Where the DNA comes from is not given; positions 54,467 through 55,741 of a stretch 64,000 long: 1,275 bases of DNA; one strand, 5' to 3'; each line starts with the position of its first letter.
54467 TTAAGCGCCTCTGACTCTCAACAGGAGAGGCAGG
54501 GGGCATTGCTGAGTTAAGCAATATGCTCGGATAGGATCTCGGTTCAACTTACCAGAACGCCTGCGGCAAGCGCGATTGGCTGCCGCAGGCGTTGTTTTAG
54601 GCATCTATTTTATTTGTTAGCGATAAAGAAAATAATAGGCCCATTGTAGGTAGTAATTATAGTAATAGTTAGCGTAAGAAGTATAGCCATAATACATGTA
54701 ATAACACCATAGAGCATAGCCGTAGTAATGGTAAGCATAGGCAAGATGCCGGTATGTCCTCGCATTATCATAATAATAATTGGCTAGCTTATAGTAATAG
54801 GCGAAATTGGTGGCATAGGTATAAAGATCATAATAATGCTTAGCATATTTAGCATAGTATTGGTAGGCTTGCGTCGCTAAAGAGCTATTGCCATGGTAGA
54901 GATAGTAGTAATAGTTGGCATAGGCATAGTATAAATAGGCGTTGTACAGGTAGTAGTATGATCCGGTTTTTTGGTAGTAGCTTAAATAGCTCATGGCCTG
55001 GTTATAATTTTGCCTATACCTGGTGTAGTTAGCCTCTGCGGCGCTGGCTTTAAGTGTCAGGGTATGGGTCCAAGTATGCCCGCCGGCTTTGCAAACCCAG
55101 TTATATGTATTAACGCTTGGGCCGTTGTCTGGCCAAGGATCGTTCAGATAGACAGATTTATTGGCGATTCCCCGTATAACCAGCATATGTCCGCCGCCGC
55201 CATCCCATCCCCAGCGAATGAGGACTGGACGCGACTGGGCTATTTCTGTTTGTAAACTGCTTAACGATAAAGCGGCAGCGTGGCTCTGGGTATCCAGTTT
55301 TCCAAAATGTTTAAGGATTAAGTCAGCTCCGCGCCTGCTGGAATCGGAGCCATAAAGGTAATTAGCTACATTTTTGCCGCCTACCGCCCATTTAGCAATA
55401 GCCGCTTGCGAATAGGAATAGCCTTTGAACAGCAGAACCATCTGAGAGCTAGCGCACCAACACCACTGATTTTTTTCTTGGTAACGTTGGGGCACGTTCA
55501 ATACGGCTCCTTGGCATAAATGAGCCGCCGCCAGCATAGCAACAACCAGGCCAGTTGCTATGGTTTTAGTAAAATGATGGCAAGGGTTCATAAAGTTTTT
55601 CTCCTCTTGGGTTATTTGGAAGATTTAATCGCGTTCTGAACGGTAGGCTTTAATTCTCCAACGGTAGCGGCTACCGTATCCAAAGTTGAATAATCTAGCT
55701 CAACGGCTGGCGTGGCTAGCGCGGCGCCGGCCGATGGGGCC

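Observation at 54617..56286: Secreted C39-like cysteine peptidase fused to a ~140-residue tail that is ~40% tyrosine, with a secreted partner gene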

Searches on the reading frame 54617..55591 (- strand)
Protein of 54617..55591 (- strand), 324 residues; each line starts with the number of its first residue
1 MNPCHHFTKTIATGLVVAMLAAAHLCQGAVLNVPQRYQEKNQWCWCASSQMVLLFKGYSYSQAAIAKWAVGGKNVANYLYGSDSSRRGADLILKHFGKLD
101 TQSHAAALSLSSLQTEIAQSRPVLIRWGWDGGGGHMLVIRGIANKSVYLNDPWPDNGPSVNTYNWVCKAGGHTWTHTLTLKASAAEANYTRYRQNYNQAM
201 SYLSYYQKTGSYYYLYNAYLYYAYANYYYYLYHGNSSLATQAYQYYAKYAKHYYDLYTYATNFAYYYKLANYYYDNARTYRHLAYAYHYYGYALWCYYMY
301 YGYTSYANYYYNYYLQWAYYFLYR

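Call 3: search_protein_families(library=pfam, proteins=[window:54617-55591:-], max_evalue=1)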
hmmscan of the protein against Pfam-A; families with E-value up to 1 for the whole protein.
window:54617-55591:- (324 aa): 3 families
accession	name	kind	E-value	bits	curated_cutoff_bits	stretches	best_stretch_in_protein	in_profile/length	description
PF12385.14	Peptidase_C70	-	2.4e-12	47.4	19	1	31-163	5-136/141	Papain-like cysteine protease AvrRpt2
PF13529.12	Peptidase_C39_2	-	2.2e-11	44.9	24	1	31-153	1-143/143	Peptidase_C39 like family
PF03412.21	Peptidase_C39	-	0.0031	17.8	22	1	95-156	53-107/133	Peptidase C39 family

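Call 5: find_homologous_proteins(query=window:54617-55591:-)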
Query window:54617-55591:- (324 aa): 72 proteins with E <= 0.001 among 970 candidates.
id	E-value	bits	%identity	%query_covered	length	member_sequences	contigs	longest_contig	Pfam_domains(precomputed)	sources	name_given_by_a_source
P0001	5.0e-214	728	100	100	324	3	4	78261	PF12385.15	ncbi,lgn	-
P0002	3.8e-100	354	58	83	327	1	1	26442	PF12385.15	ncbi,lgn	-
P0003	1.9e-95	338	58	73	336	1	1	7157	PF12385.15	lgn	-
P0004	3.1e-89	318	50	63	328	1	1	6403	PF12385.15,PF13529.14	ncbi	-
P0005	2.6e-86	308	53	61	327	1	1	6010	PF12385.15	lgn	-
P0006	2.6e-86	308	65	57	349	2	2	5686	PF12385.15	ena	-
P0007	2.3e-85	305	58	56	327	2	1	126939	PF12385.15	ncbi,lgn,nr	ncbi:MAG: papain-like cysteine protease family protein [Kiritimatiellae bacterium]|nr:papain-like cy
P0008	9.4e-85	303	50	73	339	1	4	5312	PF12385.15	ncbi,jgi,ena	-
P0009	1.5e-80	289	61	63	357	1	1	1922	PF12385.15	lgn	-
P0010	1.6e-80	289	59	63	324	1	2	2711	PF12385.15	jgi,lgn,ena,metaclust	metaclust:\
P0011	2.2e-77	279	59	56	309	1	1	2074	PF12385.15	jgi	-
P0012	1.5e-75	273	57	58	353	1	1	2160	PF12385.15,PF13529.14,PF03412.22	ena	-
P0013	1.9e-75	273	63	62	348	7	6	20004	PF12385.15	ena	-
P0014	2.6e-75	272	62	66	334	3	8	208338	PF12385.15,PF13529.14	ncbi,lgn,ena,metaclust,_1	metaclust:\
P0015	1.4e-74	270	54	78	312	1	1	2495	PF12385.15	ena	-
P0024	2.9e-67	246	54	54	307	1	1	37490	PF12385.15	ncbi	-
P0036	1.4e-45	174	48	51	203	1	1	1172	PF12385.15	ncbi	-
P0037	2.0e-45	174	49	48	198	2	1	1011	PF12385.15,PF13529.14,PF03412.22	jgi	jgi:ABC-type bacteriocin/lantibiotic exporter with double-glycine peptidase domain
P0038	7.9e-45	172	48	51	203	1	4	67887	PF12385.15,PF13529.14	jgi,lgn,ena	-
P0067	7.3e-15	73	28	63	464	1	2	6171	PF12385.15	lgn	-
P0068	6.0e-14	70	28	50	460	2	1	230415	-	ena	-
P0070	8.2e-11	60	29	40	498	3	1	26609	PF12385.15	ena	-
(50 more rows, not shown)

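Call 9: search_protein_families(library=ncbifam, proteins=[window:54617-55591:-, P0070, P0036, P0037], max_evalue=1)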
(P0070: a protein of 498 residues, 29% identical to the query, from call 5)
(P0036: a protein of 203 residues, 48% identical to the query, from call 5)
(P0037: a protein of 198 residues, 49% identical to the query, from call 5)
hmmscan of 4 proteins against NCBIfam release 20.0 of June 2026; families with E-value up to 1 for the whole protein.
window:54617-55591:- (324 aa): 0 families

P0070 (498 aa): 0 families

P0036 (203 aa): 0 families

P0037 (198 aa): 0 families
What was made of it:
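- On Known C-terminal sorting signals (PEP-CTERM, T9SS CTD, dockerin) (for the tail): No Pfam or NCBIfam hit for the tail (calls 3, 9).
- Tried and rejected: NCBIfam: no hits for either protein, nor for PEP-CTERM-like relatives (call 9).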

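Call 16: find_encoding_contigs(protein=P0007, flank=6000, max_places=2)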
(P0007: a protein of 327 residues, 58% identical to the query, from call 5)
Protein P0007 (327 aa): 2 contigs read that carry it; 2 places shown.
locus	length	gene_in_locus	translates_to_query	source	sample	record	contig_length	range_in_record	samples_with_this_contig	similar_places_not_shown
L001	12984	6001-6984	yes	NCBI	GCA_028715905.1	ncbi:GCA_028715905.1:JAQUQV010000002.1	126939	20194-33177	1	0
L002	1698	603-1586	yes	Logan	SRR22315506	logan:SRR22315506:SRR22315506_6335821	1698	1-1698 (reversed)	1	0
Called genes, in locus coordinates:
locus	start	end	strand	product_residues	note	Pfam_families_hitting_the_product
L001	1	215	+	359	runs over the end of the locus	PF02706:Wzz (weak)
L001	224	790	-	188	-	PF08645:PNK3P (weak), PF00702:Hydrolase (weak), PF13419:HAD_2, PF13242:Hydrolase_like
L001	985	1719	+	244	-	PF00696:AA_kinase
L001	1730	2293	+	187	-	PF01765:RRF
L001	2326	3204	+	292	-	-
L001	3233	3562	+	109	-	PF14595:Thioredoxin_9 (weak), PF00085:Thioredoxin, PF13098:Thioredoxin_2 (weak), PF13905:Thioredoxin_8 (faint)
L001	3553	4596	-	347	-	PF01073:3Beta_HSD, PF01370:Epimerase, PF02719:Polysacc_synt_2, PF04321:RmlD_sub_bind, PF07993:NAD_binding_4, PF13460:NAD_binding_10, PF16363:GDP_Man_Dehyd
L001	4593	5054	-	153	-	PF00383:dCMP_cyt_deam_1, PF14437:MafB19-deam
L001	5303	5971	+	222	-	-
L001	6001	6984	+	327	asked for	PF12385:Peptidase_C70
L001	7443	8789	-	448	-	PF00919:UPF0004, PF04055:Radical_SAM, PF01938:TRAM (weak)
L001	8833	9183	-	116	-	-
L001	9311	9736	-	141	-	PF07963:N_methyl (weak), PF08334:T2SSG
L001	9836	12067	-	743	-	PF03104:DNA_pol_B_exo1, PF00136:DNA_pol_B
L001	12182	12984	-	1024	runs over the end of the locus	-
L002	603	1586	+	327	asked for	PF12385:Peptidase_C70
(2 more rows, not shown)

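Call 17: find_encoding_contigs(protein=P0014, flank=6000, max_places=2)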
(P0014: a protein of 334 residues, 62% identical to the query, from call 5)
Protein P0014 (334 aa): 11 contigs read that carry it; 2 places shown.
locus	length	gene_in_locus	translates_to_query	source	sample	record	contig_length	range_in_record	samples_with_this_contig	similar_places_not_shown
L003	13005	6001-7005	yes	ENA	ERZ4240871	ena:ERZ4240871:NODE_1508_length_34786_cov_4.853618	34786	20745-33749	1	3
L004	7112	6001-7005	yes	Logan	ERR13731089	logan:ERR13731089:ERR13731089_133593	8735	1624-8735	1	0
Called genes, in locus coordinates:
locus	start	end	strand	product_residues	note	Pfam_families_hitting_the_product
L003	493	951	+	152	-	PF01257:2Fe-2S_thioredx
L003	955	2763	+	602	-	PF01512:Complex1_51K, PF10589:NADH_4Fe-4S, PF13237:Fer4_10, PF00037:Fer4, PF12837:Fer4_6 (weak), PF12838:Fer4_7, PF13187:Fer4_9, PF14697:Fer4_21 (weak), +2 more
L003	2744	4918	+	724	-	PF13510:Fer2_4, PF14691:Fer4_20, PF01262:AlaDh_PNT_C (faint), PF03486:HI0933_like (faint), PF07992:Pyr_redox_2, PF00890:FAD_binding_2 (faint), PF13450:NAD_binding_8, PF00070:Pyr_redox (weak), +3 more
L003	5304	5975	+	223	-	-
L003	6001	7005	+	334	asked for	PF12385:Peptidase_C70, PF13529:Peptidase_C39_2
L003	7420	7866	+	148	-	PF00011:HSP20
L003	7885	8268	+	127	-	PF00011:HSP20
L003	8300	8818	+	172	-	PF00011:HSP20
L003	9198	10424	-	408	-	PF07690:MFS_1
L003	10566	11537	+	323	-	PF00535:Glycos_transf_2, PF10111:Glyco_tranf_2_2 (weak)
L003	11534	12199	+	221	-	PF25087:GMPPB_C (faint), PF25084:LbH_EIF2B (weak), PF00132:Hexapep (weak)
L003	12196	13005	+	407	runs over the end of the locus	PF00278:Orn_DAP_Arg_deC (weak), PF01168:Ala_racemase_N (weak), PF02784:Orn_Arg_deC_N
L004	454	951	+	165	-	PF01257:2Fe-2S_thioredx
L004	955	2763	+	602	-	PF01512:Complex1_51K, PF10589:NADH_4Fe-4S, PF13237:Fer4_10, PF00037:Fer4, PF12837:Fer4_6 (weak), PF12838:Fer4_7, PF13187:Fer4_9, PF14697:Fer4_21 (weak), +2 more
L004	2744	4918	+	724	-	PF13510:Fer2_4, PF14691:Fer4_20, PF01262:AlaDh_PNT_C (faint), PF03486:HI0933_like (faint), PF07992:Pyr_redox_2, PF00890:FAD_binding_2 (faint), PF13450:NAD_binding_8, PF00070:Pyr_redox (weak), +3 more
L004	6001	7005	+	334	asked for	PF12385:Peptidase_C70, PF13529:Peptidase_C39_2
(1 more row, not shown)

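Call 18: find_encoding_contigs(protein=P0024, flank=6000, max_places=2)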
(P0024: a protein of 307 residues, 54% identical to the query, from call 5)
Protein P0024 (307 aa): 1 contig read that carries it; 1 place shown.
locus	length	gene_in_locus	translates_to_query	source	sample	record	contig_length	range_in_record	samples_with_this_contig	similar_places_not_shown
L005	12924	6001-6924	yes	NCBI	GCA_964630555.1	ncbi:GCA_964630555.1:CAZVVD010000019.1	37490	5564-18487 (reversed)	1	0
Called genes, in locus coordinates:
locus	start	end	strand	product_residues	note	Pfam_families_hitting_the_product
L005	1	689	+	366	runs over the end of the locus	PF02706:Wzz (weak)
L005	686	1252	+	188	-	PF00908:dTDP_sugar_isom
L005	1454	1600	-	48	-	-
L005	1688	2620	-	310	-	PF00892:EamA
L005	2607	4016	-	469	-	PF00515:TPR_1 (faint), PF07719:TPR_2 (faint), PF13174:TPR_6 (faint), PF13371:TPR_9 (faint), PF13424:TPR_12 (faint), PF13428:TPR_14 (faint), PF14559:TPR_19 (weak), PF13181:TPR_8 (weak), +6 more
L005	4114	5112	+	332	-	PF01520:Amidase_3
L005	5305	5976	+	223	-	-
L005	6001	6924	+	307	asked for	PF12385:Peptidase_C70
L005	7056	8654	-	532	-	PF01171:ATP_bind_3, PF09179:TilS, PF11734:TilS_C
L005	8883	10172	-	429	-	PF02403:Seryl_tRNA_N, PF00587:tRNA-synt_2b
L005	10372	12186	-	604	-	PF02518:HATPase_c (weak), PF13589:HATPase_c_3, PF01119:DNA_mis_repair, PF08676:MutL_C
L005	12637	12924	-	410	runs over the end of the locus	PF00764:Arginosuc_synth, PF20979:Arginosuc_syn_C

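Call 19: find_encoding_contigs(protein=P0068, flank=5000, max_places=1)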
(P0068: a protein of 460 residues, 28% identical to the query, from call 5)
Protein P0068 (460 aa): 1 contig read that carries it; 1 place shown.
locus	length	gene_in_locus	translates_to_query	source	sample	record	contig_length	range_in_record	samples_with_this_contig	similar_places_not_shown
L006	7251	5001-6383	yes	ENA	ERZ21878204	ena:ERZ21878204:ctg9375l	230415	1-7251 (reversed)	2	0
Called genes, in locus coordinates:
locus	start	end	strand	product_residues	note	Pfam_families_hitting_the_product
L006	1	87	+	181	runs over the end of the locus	-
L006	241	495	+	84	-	PF24693:DUF7660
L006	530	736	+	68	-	-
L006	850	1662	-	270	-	PF18165:pP_pnuc_1, PF18166:pP_pnuc_2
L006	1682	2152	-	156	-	-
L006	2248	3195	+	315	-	PF12760:Zn_ribbon_IS1595, PF12762:DDE_Tnp_IS1595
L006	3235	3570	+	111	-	PF14414:WHH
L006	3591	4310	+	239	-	PF09346:SMI1_KNR4, PF14568:SUKH_6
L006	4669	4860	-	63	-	-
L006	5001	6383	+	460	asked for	-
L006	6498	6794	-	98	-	-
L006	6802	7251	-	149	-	?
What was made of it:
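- One fused relative lies beside a WHH nuclease and SUKH immunity cassette (call 19).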

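Call 20: find_encoding_contigs(protein=P0070, flank=5000, max_places=1)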
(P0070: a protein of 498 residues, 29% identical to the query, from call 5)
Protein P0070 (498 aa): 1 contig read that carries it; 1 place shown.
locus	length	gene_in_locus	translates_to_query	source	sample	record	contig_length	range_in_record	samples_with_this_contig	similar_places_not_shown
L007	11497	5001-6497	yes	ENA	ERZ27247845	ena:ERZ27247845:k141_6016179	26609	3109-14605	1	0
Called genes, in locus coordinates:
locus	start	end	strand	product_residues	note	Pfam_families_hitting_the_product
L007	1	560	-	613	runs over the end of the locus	PF04932:Wzy_C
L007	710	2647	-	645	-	PF00953:Glycos_transf_4, PF13727:CoA_binding_3 (weak)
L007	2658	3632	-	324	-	PF01073:3Beta_HSD, PF01370:Epimerase, PF02719:Polysacc_synt_2, PF04321:RmlD_sub_bind, PF16363:GDP_Man_Dehyd, PF07993:NAD_binding_4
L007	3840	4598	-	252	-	-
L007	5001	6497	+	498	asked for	PF12385:Peptidase_C70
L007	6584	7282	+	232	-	-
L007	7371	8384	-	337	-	PF13641:Glyco_tranf_2_3, PF00535:Glycos_transf_2, PF10111:Glyco_tranf_2_2, PF13632:Glyco_trans_2_3 (faint)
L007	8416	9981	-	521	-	PF00534:Glycos_transf_1, PF13692:Glyco_trans_1_4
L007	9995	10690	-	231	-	-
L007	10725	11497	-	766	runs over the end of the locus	PF00535:Glycos_transf_2, PF10111:Glyco_tranf_2_2, PF13506:Glyco_transf_21 (weak), PF13641:Glyco_tranf_2_3, PF13632:Glyco_trans_2_3, PF13439:Glyco_transf_4, PF00534:Glycos_transf_1, PF13692:Glyco_trans_1_4, +2 more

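Call 21: find_encoding_contigs(protein=P0038, flank=5000, max_places=1)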
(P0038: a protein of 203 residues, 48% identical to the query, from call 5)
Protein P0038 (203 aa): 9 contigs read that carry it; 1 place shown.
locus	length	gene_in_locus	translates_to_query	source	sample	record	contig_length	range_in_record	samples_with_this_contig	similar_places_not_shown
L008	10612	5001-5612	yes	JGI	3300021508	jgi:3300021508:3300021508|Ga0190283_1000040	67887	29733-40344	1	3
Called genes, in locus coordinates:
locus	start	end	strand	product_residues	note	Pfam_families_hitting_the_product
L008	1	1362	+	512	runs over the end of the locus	PF00117:GATase, PF07722:Peptidase_C26 (weak), PF02540:NAD_synthase, PF03054:tRNA_Me_trans (faint), PF00958:GMP_synt_C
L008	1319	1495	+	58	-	-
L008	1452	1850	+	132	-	PF05014:Nuc_deoxyrib_tr (weak), PF15891:Nuc_deoxyri_tr2 (weak)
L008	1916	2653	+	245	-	PF00483:NTP_transferase, PF12804:NTP_transf_3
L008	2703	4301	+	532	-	PF06418:CTP_synth_N, PF00117:GATase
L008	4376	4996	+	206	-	-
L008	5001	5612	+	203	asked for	PF12385:Peptidase_C70, PF13529:Peptidase_C39_2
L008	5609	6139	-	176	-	PF00293:NUDIX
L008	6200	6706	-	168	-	PF14512:TM1586_NiRdase, PF00881:Nitroreductase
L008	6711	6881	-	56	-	-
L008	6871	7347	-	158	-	PF01986:DUF123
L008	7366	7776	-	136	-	-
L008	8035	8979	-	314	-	PF00551:Formyl_trans_N, PF02911:Formyl_trans_C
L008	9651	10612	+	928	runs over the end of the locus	PF12895:ANAPC3 (faint), PF13512:TPR_18 (faint), PF25058:ARM_TT21 (weak), PF28559:TPR_SusR, PF14559:TPR_19 (weak), PF13525:YfiO (weak), PF09976:TPR_21 (weak), PF13174:TPR_6 (weak), +15 more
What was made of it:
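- Flanking genes differ completely between genomes (calls 16-18, 21).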

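Call 35: predict_structure(alignment_id=A2)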
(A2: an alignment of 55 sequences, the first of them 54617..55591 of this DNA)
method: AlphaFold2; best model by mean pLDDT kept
length: 324 residues; sequences in the alignment: 55
mean_pLDDT: 90.2   pTM: 0.68
mean pLDDT of the five models: 90.2, 89.0, 88.5, 88.3, 87.9
residues with pLDDT >= 90: 237; 70-90: 59; 50-70: 19; < 50: 9
segments of 3 or more residues with pLDDT < 50: 1-6, 24-26
pLDDT, mean of each block of 10 residues (from residue 1): 48 55 58 97 98 95 99 98 98 97 98 92 97 97 96 98 98 98 84 90 89 93 94 89 92 86 89 96 96 88 88 97 95
secondary structure, 60 per line:
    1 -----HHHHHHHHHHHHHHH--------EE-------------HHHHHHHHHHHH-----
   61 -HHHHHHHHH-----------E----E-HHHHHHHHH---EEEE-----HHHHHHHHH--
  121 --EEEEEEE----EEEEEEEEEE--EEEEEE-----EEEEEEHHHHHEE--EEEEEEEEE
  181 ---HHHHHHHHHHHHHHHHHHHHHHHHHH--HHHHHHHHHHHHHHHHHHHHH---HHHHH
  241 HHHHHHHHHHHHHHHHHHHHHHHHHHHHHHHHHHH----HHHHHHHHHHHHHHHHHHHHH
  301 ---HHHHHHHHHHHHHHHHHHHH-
elements in order: H6-20 H44-55 H62-70 H89-97 E101-104 H110-118 E123-129 E134-143 E146-151 E157-162 H163-167 E172-180 H184-209 H212-232 H236-275 H280-300 H304-323
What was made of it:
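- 55508..55591 (-): Signal peptide of the peptidase (residues 1-28; probable cleavage after CQG). AF2 pLDDT is 48-58 over residues 1-30, with segments below 50 at 1-6 and 24-26 (call 35).
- On TPR / Sel1-like helical repeats (for the tail): The predicted helices are 20-40 residues long in a ~65-residue unit (call 35).
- AF2 predicts five helices at pLDDT 84-97 (call 35). AF2 predicts a compact helical domain with high confidence (call 35).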

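Call 39: fold_search(model_id=the predicted structure, library=pdb)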
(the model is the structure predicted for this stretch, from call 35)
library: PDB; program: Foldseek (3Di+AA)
matches with E <= 10: 261; with E <= 0.001: 20
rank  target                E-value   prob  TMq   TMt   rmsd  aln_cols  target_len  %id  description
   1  8vp5_B                1.3e-05  1.00  0.32  0.16  29.6       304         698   13  Cryo-EM structure of the ABC transporter PCAT1 bound with ADP and Substrate (released 2024-10-30)
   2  6v9z_A                2.9e-05  1.00  0.33  0.16  29.6       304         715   13  Cryo-EM structure of PCAT1 bound to its CtA peptide substrate (released 2020-01-22)
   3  3erv                  3.3e-05  1.00  0.34  0.53   7.1       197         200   16  Crystal structure of an putative C39-like peptidase from Bacillus anthracis (released 2008-10-14)
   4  8vp5_A                3.3e-05  1.00  0.33  0.16  29.7       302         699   13  Cryo-EM structure of the ABC transporter PCAT1 bound with ADP and Substrate (released 2024-10-30)
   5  9azl_A                4.0e-05  1.00  0.34  0.16  29.7       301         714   13  Cryo-EM structure of the ABC transporter PCAT1 bound with MgADP class1 (released 2024-10-30)
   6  7t55_A                4.4e-05  1.00  0.32  0.15  13.6       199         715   14  Cryo-EM structure of PCAT1 in the inward-facing wide conformation under ATP turnover condition (released 2022-02-02)
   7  7t54_A                6.3e-05  1.00  0.31  0.15  27.5       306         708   14  Cryo-EM structure of ATP-bound PCAT1 in the outward-facing conformation (released 2022-02-02)
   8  8ssm_A                9.4e-05  1.00  0.34  0.71   4.3       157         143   16  Citrobacter rodentium contact dependent growth inhibition (CDI) toxin (CdiA-CT) and immunity (CdiI) complex (released 2024-05-15)
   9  8vp6_A                1.3e-04  1.00  0.32  0.17  29.7       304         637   13  Cryo-EM structure of the ABC transporter PCAT1 bound with Mg_class_2 (released 2024-10-30)
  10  7n87_MODEL_1_A        1.4e-04  1.00  0.35  0.71   2.7       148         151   18  Solution NMR structure of peptidase domain from Clostridium thermocellum PCAT1 (released 2021-12-29)
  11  1cv8                  1.6e-04  1.00  0.35  0.61   4.5       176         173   14  STAPHOPAIN, CYSTEINE PROTEINASE FROM STAPHYLOCOCCUS AUREUS V8 (released 1998-10-14)
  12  8oig_A                1.9e-04  1.00  0.36  0.63   5.4       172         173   17  Crystal Structure of Staphopain C from Staphylococcus aureus (released 2023-06-21)
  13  1y4h_A                2.1e-04  1.00  0.34  0.59   5.1       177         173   15  Wild type staphopain-staphostatin complex (released 2005-01-18)
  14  5xe8_A                4.8e-04  1.00  0.34  0.77   3.3       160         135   18  Crystal Structure of the Peptidase Domain of Streptococcus mutans ComA (released 2017-06-28)
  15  5xe9_A                5.6e-04  1.00  0.35  0.78   3.6       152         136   18  Crystal Structure of the Complex of the Peptidase Domain of Streptococcus mutans ComA with a Small Molecule Inhibitor. (released 2017-06-28)
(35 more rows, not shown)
